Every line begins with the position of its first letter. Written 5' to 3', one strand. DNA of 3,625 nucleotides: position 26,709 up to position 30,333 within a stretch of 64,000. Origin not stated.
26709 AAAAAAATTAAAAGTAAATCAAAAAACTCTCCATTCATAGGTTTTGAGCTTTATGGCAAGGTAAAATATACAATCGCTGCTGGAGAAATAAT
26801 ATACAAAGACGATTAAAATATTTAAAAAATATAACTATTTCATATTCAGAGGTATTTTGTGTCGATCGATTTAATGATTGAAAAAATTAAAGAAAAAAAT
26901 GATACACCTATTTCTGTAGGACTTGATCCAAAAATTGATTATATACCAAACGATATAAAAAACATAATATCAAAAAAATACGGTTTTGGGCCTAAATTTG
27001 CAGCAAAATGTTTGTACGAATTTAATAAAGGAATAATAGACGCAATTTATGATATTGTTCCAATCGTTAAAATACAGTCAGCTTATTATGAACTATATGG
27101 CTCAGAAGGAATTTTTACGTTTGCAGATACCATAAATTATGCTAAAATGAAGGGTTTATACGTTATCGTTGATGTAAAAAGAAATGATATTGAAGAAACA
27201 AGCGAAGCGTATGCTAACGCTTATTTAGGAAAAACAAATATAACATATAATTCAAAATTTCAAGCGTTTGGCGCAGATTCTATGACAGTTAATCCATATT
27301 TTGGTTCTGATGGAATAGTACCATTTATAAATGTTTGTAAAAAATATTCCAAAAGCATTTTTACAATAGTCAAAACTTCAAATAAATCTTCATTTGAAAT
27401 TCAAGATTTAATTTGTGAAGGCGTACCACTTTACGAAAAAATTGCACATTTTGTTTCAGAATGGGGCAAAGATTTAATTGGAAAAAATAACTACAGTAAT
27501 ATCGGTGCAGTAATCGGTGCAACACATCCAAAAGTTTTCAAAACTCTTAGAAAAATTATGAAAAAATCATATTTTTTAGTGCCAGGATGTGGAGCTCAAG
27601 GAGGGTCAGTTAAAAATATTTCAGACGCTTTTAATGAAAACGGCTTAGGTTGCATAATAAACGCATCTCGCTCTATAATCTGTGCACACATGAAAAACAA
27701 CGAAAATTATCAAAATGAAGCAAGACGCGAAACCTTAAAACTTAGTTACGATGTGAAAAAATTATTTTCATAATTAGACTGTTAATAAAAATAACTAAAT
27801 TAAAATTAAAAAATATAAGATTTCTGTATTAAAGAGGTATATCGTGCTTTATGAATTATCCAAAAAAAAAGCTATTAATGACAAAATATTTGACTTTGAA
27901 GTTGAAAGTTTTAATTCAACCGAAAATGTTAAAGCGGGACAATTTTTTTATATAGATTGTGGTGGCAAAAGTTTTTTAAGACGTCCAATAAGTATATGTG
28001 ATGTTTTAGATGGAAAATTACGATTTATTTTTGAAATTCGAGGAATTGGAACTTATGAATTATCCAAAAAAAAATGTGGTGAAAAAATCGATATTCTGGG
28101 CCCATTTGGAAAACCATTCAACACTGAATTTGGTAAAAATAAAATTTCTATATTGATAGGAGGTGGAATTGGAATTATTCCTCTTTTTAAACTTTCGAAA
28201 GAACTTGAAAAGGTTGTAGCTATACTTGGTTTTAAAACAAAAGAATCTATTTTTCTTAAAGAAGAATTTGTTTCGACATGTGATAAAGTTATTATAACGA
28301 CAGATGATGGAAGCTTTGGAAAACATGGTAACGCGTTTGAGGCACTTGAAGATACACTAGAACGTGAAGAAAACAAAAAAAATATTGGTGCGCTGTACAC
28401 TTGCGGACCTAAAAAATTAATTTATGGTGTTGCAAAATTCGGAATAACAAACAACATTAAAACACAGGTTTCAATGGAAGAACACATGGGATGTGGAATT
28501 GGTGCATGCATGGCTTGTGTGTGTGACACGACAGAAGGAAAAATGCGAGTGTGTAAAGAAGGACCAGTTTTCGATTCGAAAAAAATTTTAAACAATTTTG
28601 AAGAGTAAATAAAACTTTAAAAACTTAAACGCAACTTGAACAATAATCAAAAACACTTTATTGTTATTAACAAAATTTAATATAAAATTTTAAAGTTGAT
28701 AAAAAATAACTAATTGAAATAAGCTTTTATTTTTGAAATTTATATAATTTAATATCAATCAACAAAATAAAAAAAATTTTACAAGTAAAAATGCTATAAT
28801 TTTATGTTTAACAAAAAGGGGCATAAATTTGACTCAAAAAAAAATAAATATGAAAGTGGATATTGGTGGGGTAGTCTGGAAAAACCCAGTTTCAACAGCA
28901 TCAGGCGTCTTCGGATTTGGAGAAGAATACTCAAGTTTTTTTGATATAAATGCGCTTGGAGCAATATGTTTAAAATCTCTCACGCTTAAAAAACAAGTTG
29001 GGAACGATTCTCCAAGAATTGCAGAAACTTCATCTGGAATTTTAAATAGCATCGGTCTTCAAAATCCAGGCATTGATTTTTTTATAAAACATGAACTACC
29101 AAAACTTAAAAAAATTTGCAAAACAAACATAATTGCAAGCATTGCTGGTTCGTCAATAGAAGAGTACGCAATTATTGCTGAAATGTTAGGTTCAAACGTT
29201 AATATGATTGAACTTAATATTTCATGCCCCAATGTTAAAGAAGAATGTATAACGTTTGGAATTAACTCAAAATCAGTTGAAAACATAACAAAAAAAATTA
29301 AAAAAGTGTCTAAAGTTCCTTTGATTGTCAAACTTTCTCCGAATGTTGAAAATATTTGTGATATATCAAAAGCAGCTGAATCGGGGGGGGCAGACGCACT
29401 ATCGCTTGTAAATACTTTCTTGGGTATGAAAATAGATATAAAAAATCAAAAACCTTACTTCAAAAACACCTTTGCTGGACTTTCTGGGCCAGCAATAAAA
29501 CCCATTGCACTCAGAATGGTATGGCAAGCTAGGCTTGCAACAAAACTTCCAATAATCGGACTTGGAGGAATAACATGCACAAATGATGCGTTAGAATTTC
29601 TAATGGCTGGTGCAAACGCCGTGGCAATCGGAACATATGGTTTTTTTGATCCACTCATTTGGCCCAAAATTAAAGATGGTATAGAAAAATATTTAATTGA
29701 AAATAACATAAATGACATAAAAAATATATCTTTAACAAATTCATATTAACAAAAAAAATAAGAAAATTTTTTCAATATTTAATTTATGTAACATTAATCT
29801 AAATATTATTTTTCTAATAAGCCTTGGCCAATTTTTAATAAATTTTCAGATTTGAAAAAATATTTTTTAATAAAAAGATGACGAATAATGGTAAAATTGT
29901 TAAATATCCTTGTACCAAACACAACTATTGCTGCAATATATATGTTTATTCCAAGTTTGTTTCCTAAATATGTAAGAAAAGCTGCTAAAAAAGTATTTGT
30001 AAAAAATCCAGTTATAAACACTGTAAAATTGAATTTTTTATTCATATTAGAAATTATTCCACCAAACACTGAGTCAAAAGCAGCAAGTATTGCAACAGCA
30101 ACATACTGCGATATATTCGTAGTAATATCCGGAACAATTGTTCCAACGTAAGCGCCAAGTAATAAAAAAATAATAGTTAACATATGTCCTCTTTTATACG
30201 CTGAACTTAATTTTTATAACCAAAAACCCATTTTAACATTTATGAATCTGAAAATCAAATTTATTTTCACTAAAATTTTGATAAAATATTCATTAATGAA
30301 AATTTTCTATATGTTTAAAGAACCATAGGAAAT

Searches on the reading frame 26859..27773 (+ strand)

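Call 29: search_protein_families(library=pfam, proteins=[window:26859-27773:+], max_evalue=0.0001)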
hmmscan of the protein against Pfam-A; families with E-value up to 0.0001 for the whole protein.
window:26859-27773:+ (304 aa): 1 family
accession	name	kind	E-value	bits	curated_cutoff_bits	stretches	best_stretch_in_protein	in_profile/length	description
PF00215.30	OMPdecase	-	2.1e-20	74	27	1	59-277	18-212/221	Orotidine 5'-phosphate decarboxylase / HUMPS family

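Call 87: search_protein_families(library=ncbifam, proteins=[window:26859-27773:+], max_evalue=0.00001)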
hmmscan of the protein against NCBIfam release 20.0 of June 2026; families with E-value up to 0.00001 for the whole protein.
window:26859-27773:+ (304 aa): 3 families
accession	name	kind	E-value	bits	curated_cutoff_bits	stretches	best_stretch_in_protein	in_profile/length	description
TIGR02127.1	pyrF_sub2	equivalog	3.3e-76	255.9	110.6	1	9-282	7-256/261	orotidine-5'-phosphate decarboxylase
NF004034.0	PRK05500.1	equivalog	5.1e-20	71.5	656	1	9-278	9-246/478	bifunctional orotidine-5'-phosphate decarboxylase/orotate phosphoribosyltransferase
NF010386.0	PRK13813.1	equivalog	8.5e-09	35.3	208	1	97-254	53-182/216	orotidine 5'-phosphate decarboxylase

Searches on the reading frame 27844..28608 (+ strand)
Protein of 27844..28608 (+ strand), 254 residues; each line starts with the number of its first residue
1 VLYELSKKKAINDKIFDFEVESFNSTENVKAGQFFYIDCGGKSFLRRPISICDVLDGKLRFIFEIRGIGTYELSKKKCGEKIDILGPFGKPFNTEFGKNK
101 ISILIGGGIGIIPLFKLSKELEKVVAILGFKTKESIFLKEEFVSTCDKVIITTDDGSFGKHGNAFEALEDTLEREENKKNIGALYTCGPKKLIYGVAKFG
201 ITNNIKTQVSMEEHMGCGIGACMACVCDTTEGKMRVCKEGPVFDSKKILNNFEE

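Call 29: search_protein_families(library=pfam, proteins=[window:27844-28608:+], max_evalue=0.0001)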
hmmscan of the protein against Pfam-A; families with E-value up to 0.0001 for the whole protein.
window:27844-28608:+ (254 aa): 1 family
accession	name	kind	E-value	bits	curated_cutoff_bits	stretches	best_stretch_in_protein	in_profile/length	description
PF10418.14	DHODB_Fe-S_bind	-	4.2e-15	55.6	23.9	1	212-248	1-40/41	Iron-sulfur cluster binding domain of dihydroorotate dehydrogenase B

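Call 87: search_protein_families(library=ncbifam, proteins=[window:27844-28608:+], max_evalue=0.00001)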
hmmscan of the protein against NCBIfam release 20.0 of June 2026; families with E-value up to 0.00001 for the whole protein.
window:27844-28608:+ (254 aa): 15 families
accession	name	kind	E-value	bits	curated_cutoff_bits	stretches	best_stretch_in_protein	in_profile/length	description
NF000798.0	PRK00054.1-3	equivalog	1.1e-54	185.6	219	1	4-249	9-243/244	dihydroorotate dehydrogenase electron transfer subunit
NF000799.0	PRK00054.1-4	equivalog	3.8e-53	180.2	314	1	6-248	10-256/258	dihydroorotate dehydrogenase electron transfer subunit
NF000797.0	PRK00054.1-2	equivalog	1.6e-48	165.3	270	1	7-248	21-265/267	dihydroorotate dehydrogenase electron transfer subunit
NF000796.0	PRK00054.1-1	equivalog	6.9e-41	140.2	224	1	23-250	23-237/254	dihydroorotate dehydrogenase electron transfer subunit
NF004862.0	PRK06222.1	subfamily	8.4e-40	137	220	1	3-248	2-248/281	sulfide/dihydroorotate dehydrogenase-like FAD/NAD-binding protein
NF009414.0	PRK12778.1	equivalog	1.5e-39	135.9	1103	1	3-248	2-248/752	bifunctional dihydroorotate dehydrogenase B NAD binding subunit/NADPH-dependent glutamate synthase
NF009413.0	PRK12775.1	equivalog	7.5e-26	90.2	1895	1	2-248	1-248/1006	putative trifunctional 2-polyprenylphenol hydroxylase/glutamate synthase subunit beta/ferritin domain-containing protein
TIGR02911.1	sulfite_red_B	equivalog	4.4e-21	75.1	288.6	1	25-246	27-254/261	anaerobic sulfite reductase subunit AsrB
NF009415.0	PRK12779.1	equivalog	5.5e-19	67.6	1519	1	6-248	654-918/944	putative bifunctional glutamate synthase subunit beta/2-polyprenylphenol hydroxylase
NF004470.0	PRK05802.1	equivalog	1.2e-18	67.2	313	1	6-249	71-324/330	sulfide/dihydroorotate dehydrogenase-like FAD/NAD-binding protein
NF006220.0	PRK08345.1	subfamily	9e-16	57.9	395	1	13-246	25-285/294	cytochrome-c3 hydrogenase subunit gamma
NF040830.1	sulfhyd_ShyC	equivalog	3.5e-15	56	600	1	11-144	24-159/288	NAD(P)-dependent hydrogenase/sulfhydrogenase 2 subunit gamma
NF040835.1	sulfhyd_HydG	equivalog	3.6e-14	52.7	650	1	152-248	189-284/292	NADPH-dependent hydrogenase/sulfhydrogenase 1 subunit gamma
NF045803.1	MethMoxFADbindMmoC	equivalog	4.5e-10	38.8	500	1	24-207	135-332/343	aromatic/alkene monooxygenase hydroxylase FAD-binding subunit MmoC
NF005128.0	PRK06567.1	equivalog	4.7e-06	24.7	1072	1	5-153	797-944/1031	putative bifunctional glutamate synthase subunit beta/2-polyprenylphenol hydroxylase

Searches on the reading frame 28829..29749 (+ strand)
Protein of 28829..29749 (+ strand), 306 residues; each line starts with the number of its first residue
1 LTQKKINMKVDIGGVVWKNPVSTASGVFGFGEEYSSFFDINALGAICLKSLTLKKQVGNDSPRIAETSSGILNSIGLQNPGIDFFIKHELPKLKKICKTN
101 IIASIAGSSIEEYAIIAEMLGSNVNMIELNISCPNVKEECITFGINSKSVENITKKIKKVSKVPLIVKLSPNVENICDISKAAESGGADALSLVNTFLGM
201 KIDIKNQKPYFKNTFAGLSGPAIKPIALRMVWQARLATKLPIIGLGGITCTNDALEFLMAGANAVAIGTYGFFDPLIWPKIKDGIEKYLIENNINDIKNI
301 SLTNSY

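Call 29: search_protein_families(library=pfam, proteins=[window:28829-29749:+], max_evalue=0.0001)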
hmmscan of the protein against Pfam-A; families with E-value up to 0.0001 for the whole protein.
window:28829-29749:+ (306 aa): 1 family
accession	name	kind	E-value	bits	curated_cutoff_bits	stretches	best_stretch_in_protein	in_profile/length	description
PF01180.27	DHO_dh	-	2.5e-81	273.5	27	1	8-289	2-291/291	Dihydroorotate dehydrogenase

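Call 87: search_protein_families(library=ncbifam, proteins=[window:28829-29749:+], max_evalue=0.00001)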
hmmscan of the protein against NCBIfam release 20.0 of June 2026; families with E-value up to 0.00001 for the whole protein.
window:28829-29749:+ (306 aa): 16 families
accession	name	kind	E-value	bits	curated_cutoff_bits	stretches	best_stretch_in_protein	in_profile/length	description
NF005574.0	PRK07259.1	equivalog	2e-120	401.3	269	1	6-301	3-299/304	dihydroorotate dehydrogenase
TIGR01037.2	pyrD_sub1_fam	subfamily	2.2e-101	338.9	270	1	9-300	2-295/300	dihydroorotate dehydrogenase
NF041011.1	dihydoor_dh_Arch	equivalog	8.3e-63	212.2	330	1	11-300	2-283/289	dihydroorotate dehydrogenase PyrD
NF006183.0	PRK08318.1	equivalog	4.4e-41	141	335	1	7-300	3-315/422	NAD-dependent dihydropyrimidine dehydrogenase subunit PreA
NF002702.0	PRK02506.1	equivalog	7.4e-40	137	301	1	6-299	2-304/313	dihydroorotate oxidase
NF003652.0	PRK05286.2-5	equivalog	5.2e-27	95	267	1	4-291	47-346/353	quinone-dependent dihydroorotate dehydrogenase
NF003650.0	PRK05286.2-3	equivalog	3.1e-25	88.9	477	1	5-300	70-384/393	quinone-dependent dihydroorotate dehydrogenase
NF003645.0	PRK05286.1-2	equivalog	1.8e-23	83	366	1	5-300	43-350/359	quinone-dependent dihydroorotate dehydrogenase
NF003644.0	PRK05286.1-1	equivalog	6.3e-23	81.4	418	1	4-267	41-317/336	quinone-dependent dihydroorotate dehydrogenase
TIGR01036.1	pyrD_sub2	equivalog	8.2e-23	80.7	200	1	5-298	44-348/356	dihydroorotate dehydrogenase (quinone)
NF003646.0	PRK05286.1-4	equivalog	1.6e-21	76.5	457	1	3-268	40-318/341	quinone-dependent dihydroorotate dehydrogenase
NF003651.0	PRK05286.2-4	equivalog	3.1e-21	75.4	448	1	8-298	62-369/377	quinone-dependent dihydroorotate dehydrogenase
NF005741.0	PRK07565.1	subfamily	3.1e-20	72.5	303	1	43-300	39-302/335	dihydroorotate dehydrogenase-like protein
NF003648.0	PRK05286.2-1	equivalog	3e-18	65.8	433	1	4-299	47-350/360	quinone-dependent dihydroorotate dehydrogenase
NF003649.0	PRK05286.2-2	equivalog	3.9e-17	62.3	505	1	6-299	48-344/351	quinone-dependent dihydroorotate dehydrogenase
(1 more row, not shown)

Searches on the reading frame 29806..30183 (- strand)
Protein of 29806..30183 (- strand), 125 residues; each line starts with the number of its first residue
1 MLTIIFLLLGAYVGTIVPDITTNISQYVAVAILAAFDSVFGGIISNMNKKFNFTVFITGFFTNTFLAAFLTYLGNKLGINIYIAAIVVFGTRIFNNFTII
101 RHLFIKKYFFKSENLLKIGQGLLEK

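Call 29: search_protein_families(library=pfam, proteins=[window:29806-30183:-], max_evalue=0.0001)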
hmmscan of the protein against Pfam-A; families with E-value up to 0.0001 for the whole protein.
window:29806-30183:- (125 aa): 1 family
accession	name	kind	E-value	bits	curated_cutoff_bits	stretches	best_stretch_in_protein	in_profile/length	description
PF06947.17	DUF1290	-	8e-33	112.9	24.4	1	22-104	3-85/86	Protein of unknown function (DUF1290)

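Call 87: search_protein_families(library=ncbifam, proteins=[window:29806-30183:-], max_evalue=0.00001)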
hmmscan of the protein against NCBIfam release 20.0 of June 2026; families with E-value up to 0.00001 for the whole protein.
window:29806-30183:- (125 aa): 0 families
